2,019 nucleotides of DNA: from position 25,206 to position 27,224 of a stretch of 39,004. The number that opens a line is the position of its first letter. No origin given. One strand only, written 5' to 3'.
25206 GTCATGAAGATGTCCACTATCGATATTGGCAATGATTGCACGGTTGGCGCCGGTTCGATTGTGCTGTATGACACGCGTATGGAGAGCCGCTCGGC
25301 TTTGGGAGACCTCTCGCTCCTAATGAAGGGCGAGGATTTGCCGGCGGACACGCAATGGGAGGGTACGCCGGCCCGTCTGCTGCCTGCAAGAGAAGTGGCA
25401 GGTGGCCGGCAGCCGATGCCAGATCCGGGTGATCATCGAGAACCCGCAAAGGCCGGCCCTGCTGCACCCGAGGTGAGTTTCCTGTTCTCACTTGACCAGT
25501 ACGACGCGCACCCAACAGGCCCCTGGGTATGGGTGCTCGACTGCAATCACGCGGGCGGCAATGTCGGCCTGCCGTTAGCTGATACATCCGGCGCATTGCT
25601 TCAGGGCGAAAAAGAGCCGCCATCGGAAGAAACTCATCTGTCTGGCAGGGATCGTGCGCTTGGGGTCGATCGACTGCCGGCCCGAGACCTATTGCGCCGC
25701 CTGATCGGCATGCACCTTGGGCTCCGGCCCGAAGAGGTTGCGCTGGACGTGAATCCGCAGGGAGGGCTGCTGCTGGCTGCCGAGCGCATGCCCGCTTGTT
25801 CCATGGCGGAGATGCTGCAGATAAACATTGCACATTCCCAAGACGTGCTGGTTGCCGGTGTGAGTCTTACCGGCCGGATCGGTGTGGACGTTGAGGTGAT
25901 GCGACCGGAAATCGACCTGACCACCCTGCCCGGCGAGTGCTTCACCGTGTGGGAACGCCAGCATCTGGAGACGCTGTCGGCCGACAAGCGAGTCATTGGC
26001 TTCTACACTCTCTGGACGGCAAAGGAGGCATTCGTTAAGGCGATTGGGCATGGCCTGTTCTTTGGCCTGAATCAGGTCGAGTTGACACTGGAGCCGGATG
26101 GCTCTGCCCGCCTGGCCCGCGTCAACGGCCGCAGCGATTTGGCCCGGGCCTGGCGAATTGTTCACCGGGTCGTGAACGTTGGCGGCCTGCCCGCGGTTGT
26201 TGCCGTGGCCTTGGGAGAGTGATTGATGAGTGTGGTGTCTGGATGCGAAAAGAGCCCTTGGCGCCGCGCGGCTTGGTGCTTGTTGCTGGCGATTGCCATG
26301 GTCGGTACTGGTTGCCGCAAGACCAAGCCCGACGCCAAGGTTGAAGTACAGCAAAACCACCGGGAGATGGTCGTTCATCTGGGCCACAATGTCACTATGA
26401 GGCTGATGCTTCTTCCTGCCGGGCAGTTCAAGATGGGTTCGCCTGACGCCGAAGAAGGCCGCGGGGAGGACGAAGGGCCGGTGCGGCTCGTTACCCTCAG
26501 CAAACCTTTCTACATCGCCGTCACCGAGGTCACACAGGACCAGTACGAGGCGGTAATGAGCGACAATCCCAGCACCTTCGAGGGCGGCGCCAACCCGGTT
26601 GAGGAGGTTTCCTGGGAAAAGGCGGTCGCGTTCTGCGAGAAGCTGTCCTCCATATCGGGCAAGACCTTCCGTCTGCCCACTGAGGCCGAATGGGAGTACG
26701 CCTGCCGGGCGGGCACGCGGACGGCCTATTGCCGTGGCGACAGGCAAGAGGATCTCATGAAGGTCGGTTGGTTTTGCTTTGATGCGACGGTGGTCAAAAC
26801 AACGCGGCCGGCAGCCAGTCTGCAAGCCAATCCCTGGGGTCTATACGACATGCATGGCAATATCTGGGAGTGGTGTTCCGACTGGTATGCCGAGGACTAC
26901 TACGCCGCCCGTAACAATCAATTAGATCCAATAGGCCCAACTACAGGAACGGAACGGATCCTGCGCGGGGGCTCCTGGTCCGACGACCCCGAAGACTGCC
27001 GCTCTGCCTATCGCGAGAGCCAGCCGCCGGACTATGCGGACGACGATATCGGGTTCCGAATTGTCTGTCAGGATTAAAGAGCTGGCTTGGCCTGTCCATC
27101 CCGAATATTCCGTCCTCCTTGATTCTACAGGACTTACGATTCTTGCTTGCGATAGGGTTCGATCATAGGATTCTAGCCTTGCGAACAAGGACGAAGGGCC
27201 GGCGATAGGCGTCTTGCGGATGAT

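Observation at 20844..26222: Pls/PosA-type membrane NRPS with non-canonical extra domains at both ends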

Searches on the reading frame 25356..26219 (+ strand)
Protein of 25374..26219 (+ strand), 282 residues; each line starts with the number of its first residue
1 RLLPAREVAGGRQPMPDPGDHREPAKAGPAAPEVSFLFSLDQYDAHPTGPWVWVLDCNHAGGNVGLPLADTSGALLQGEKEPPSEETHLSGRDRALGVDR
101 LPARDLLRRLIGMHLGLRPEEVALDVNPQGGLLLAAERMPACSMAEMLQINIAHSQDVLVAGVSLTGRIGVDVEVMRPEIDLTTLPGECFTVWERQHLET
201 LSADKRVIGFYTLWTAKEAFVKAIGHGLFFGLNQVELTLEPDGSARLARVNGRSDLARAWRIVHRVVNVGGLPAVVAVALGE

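Call 13: search_protein_families(library=pfam, proteins=[window:25374-26219:+], max_evalue=10)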
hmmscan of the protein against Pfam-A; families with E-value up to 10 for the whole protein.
window:25374-26219:+ (282 aa): 1 family
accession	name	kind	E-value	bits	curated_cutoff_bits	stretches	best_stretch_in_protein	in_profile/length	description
PF01648.25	ACPS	-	6.8e-17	61.9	25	1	168-261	1-98/111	4'-phosphopantetheinyl transferase superfamily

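Call 30: search_solved_structures(query=window:25374-26219:+, max_evalue=1, show_alignments=3)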
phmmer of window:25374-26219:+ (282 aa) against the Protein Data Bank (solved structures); distinct sequences matched with E-value up to 1: 6.
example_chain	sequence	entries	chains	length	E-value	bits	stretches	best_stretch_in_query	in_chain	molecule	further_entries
1qr0_A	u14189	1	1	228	3.7e-06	29.7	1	149-247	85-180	4'-PHOSPHOPANTETHEINYL TRANSFERASE SFP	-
4mrt_A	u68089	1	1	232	3.8e-06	29.6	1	149-247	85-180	4'-phosphopantetheinyl transferase sfp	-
2cg5_A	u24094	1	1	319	5.4e-05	25.9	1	102-241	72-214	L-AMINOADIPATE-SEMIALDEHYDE DEHYDROGENASE-PHOSPHOPANTETHEINYL TRANSFERASE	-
2byd_A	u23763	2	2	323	5.6e-05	25.8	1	102-241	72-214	HSPC223 | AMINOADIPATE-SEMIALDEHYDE DEHYDROGENASE-PHOSPHOPANTETHEINYL TRANSFERASE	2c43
1fte_A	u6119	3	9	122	0.26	13.8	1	188-239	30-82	ACYL CARRIER PROTEIN SYNTHASE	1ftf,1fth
3zcm_A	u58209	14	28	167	0.73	12.3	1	43-83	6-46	HIV INTEGRASE | INTEGRASE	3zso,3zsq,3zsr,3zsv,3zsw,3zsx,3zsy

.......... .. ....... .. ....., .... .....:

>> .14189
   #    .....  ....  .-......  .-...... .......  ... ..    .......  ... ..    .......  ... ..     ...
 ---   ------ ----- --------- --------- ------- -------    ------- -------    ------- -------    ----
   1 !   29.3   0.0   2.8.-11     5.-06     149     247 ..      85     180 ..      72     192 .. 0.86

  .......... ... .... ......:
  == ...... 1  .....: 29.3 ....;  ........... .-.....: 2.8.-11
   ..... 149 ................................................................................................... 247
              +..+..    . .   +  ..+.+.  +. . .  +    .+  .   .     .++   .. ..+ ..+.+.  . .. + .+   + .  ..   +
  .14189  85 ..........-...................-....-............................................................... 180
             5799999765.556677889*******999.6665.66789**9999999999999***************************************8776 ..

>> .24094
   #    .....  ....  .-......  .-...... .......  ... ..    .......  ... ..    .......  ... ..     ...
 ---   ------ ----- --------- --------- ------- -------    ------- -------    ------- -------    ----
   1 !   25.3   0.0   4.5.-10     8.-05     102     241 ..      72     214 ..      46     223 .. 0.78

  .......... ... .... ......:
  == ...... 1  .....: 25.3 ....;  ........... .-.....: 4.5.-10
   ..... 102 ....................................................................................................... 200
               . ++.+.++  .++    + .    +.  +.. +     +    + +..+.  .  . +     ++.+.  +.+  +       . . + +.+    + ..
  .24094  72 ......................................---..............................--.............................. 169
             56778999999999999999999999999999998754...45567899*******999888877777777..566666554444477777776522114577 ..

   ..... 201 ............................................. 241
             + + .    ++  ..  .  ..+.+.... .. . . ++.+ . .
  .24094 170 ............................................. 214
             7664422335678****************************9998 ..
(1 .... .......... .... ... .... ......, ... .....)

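Call 31: search_protein_families(library=ncbifam, proteins=[window:25374-26219:+], max_evalue=0.01)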
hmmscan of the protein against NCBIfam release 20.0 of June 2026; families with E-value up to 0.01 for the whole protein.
window:25374-26219:+ (282 aa): 4 families
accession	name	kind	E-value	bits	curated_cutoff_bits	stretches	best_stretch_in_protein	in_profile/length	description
NF042922.1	4PPT_HetI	equivalog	5.5e-26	91.3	370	1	103-250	63-204/235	4'-phosphopantetheinyl transferase HetI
NF007676.0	PRK10351.1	equivalog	2.6e-14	53.3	174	1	135-228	54-147/195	4'-phosphopantetheinyl transferase AcpT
NF047349.1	4PPT_AusB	equivalog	1.1e-11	44.6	225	1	114-238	55-162/205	aureusimine biosynthesis 4'-phosphopantetheinyl transferase AusB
TIGR00556.1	pantethn_trn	domain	2.3e-08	34.2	45.35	1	168-247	4-90/128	phosphopantetheine--protein transferase domain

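Call 32: find_homologous_proteins(query=window:25503-26219:+, max_evalue=0.001)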
Query window:25503-26219:+ (239 aa): 57 proteins with E <= 0.001 among 5312 candidates.
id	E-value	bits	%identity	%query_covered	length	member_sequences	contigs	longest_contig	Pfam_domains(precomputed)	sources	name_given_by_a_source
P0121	4.7e-28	116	34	96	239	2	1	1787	PF01648.26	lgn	-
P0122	6.0e-22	96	39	67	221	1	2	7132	PF01648.26,PF22624.2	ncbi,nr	ncbi:MAG: 4'-phosphopantetheinyl transferase superfamily protein [Actinomycetota bacterium]|nr:4'-ph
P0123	7.1e-22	96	39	75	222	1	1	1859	PF01648.26,PF22624.2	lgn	-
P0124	2.5e-20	91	36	68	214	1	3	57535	PF01648.26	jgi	jgi:phosphopantetheinyl transferase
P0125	1.4e-19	89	39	62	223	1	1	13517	PF01648.26,PF22624.2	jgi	jgi:4'-phosphopantetheinyl transferase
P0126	3.5e-19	87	34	82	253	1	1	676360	PF01648.26,PF22624.2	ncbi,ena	-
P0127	3.6e-16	77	45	42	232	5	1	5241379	PF01648.26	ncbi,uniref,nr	ncbi:4'-phosphopantetheinyl transferase superfamily protein [Methylicorpusculum oleiharenae]|uniref:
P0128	7.4e-16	76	33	74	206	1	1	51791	PF01648.26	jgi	jgi:phosphopantetheinyl transferase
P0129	1.1e-15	76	33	73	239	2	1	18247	PF01648.26,PF22624.2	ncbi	ncbi:MAG TPA: 4'-phosphopantetheinyl transferase superfamily protein [Longimicrobiales bacterium]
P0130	1.9e-14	72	31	74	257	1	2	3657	PF01648.26,PF22624.2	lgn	-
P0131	3.5e-14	71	36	56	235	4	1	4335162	PF01648.26,PF22624.2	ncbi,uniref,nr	ncbi:4'-phosphopantetheinyl transferase family protein [Methylomarinum vadi]|uniref:4'-phosphopantet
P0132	6.6e-14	70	36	66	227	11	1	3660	PF01648.26,PF22624.2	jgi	jgi:4'-phosphopantetheinyl transferase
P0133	8.9e-14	70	36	63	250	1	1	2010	PF01648.26,PF22624.2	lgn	-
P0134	9.7e-14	70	31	72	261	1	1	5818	PF01648.26,PF22624.2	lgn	-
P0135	1.8e-13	69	33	87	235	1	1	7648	PF01648.26,PF22624.2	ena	-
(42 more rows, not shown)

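Call 50: find_related_loci(query=A5, collection=genome_contigs, flank=7000)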
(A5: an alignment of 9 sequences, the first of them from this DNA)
Query A5 (288 aa) in genome_contigs; peptide patterns used: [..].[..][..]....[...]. (x = any residue, [..] = any of these).
600 stretches matched a pattern (row limit reached: there are more); 417 encode a relative of the query (tblastn E <= 1e-3); the best 80 are kept; 80 distinct loci.
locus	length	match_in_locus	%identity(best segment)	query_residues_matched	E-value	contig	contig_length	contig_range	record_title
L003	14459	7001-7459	33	109-269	1e-22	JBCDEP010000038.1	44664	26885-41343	MAG: Cyanobacteria bacterium P01_G01_bin.67 k141_747200_length_44664_cov_24.4027, whole genome shotgun sequence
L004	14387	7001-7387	40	107-247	2e-22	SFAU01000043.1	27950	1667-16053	MAG: Microcystis novacekii Mn_MB_F_20050700_S1 S1_43, whole genome shotgun sequence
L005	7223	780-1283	34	109-284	1e-21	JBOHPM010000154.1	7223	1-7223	MAG: Candidatus Rokuibacteriota bacterium isolate SD8033_metabat2.bin.13 NODE_3242_length_7223_cov_3.777762, whole genom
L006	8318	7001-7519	36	104-269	1e-21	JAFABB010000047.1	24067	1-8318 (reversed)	MAG: Bacillota bacterium isolate OH_SBB_108 k127_15798, whole genome shotgun sequence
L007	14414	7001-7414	37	110-253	6e-21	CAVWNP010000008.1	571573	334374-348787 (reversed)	MAG: uncultured Planctomycetaceae bacterium isolate MFD00964.bin.3.253 genome assembly, contig: contig_74324, whole geno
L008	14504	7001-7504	35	81-253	1e-20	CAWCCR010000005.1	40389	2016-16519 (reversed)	MAG: uncultured proteobacterium isolate MFD04428.bin.2.59 genome assembly, contig: contig_144932, whole genome shotgun s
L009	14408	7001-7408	35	109-249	4e-20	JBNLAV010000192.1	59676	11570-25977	MAG: Desulfobacteraceae bacterium isolate C2.bin.44.orig k141_2109393, whole genome shotgun sequence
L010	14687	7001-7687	28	30-285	4e-20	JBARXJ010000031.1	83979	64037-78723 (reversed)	MAG: Microcoleaceae cyanobacterium isolate MFD12174_ilm_asm_bin3 k127_27607, whole genome shotgun sequence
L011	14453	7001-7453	34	109-269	6e-20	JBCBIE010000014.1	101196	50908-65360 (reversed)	MAG: Cyanobacteria bacterium J06621_8 NODE_75_length_101196_cov_41.344272, whole genome shotgun sequence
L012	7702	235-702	31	123-284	1e-19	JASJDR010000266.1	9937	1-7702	MAG: Xenococcus sp. MO_188.B8 MO_188.c_7939, whole genome shotgun sequence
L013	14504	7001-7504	31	109-281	1e-19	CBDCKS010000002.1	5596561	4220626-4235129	MAG: Waterburya sp. isolate bdb401a2-853f-4382-af14-1dba441725e1 genome assembly, contig: contig_2, whole genome shotgun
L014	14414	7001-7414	36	110-253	5e-20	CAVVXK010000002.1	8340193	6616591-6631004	MAG: uncultured Planctomycetaceae bacterium isolate MFD04540.bin.1.38 genome assembly, contig: contig_4381, whole genome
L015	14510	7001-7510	32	107-284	2e-19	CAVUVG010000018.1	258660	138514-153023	MAG: Bryobacterales bacterium isolate MFD03899.bin.2.133 genome assembly, contig: contig_6237, whole genome shotgun sequ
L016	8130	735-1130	34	98-234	3e-19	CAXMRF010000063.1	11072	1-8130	MAG: uncultured Nitrosomonadaceae bacterium isolate 10C-St20-MC-01_bin.10.strict genome assembly, contig: NODE_63_length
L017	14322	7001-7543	34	72-258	3e-19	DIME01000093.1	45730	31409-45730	MAG TPA_asm: Candidatus Accumulibacter vicinus isolate UBA5574 UBA5574_contig_69, whole genome shotgun sequence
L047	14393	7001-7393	38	154-285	2e-15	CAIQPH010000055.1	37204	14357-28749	MAG: uncultured Holophagaceae bacterium isolate VK_bin-2000 genome assembly, contig: bin-2000:055/328, whole genome shot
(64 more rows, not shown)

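Call 60: search_protein_families(library=pfam, proteins=[L047:2774-7399:+], max_evalue=0.001)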
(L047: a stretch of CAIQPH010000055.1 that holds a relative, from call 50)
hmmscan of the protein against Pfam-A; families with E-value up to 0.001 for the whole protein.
L047:2774-7399:+ (1542 aa): 5 families
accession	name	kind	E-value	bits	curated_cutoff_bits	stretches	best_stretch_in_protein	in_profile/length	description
PF00501.34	AMP-binding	-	6.2e-77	259.4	29.9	1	54-392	1-384/384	AMP-binding enzyme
PF01648.25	ACPS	-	4.9e-17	62.4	25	1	1430-1539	1-110/111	4'-phosphopantetheinyl transferase superfamily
PF13193.12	AMP-binding_C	-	2.1e-08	35.4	24.5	1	452-526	1-76/76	AMP-binding enzyme C-terminal domain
PF00550.31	PP-binding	-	4.5e-07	30.5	20.8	1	569-618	19-66/67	Phosphopantetheine attachment site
PF00132.30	Hexapep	-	1.2e-05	25.2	27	0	811-831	3-23/36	Bacterial transferase hexapeptide (six repeats)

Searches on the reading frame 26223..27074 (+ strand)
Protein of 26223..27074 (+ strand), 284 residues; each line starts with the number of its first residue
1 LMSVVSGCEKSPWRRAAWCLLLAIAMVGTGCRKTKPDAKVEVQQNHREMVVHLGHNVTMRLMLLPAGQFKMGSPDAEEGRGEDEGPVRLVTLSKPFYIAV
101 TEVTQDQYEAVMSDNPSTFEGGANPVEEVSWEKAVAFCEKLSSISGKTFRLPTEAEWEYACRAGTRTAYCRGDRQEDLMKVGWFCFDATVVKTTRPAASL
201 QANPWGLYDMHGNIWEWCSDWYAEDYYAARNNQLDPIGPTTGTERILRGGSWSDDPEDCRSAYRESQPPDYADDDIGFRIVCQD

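Call 7: search_protein_families(library=pfam, proteins=[window:26223-27074:+], max_evalue=0.001)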
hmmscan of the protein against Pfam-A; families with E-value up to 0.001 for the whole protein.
window:26223-27074:+ (284 aa): 1 family
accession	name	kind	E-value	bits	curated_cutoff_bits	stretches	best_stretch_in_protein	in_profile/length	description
PF03781.23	FGE-sulfatase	-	4.9e-53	180.8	23.3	1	62-281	6-254/255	Sulfatase-modifying factor enzyme 1-like domain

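Call 31: search_protein_families(library=ncbifam, proteins=[window:26223-27074:+], max_evalue=0.01)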
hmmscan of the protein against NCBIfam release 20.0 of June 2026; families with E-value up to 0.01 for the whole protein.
window:26223-27074:+ (284 aa): 9 families
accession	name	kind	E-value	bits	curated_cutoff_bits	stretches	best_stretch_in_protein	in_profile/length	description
NF051459.1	pyoverdine_PvdO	equivalog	1.6e-36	125.8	500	2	116-281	110-277/280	dihydropyoverdine dehydrogenase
TIGR03525.2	GldK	equivalog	2.2e-28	99.7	350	2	125-282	221-405/408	T9SS ring complex lipoprotein PorK/GldK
TIGR03440.2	egtB_TIGR03440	equivalog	1e-18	67.7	360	1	124-280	274-412/413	ergothioneine biosynthesis protein EgtB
NF041186.1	SenA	equivalog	1.3e-15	57.7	420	1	124-281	271-381/382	selenoneine synthase SenA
TIGR02171.1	Fb_sc_TIGR02171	subfamily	9.6e-14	50.3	544.35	1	147-282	157-281/912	TIGR02171 family lipoprotein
TIGR03524.1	GldJ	equivalog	2.1e-13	49.8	458.2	2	111-164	227-279/559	gliding motility lipoprotein GldJ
TIGR04344.1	ovoA_Nterm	equivalog_domain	7.8e-11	41.5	400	1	125-281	297-444/444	5-histidylcysteine sulfoxide synthase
TIGR03530.1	GldJ_short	equivalog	8.8e-06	24.9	382.9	0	147-170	208-231/396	gliding motility lipoprotein GldJ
TIGR04373.1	egtB_X_signatur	signature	0.0013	18.8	71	1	239-280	7-48/50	EgtB-related enzyme signature domain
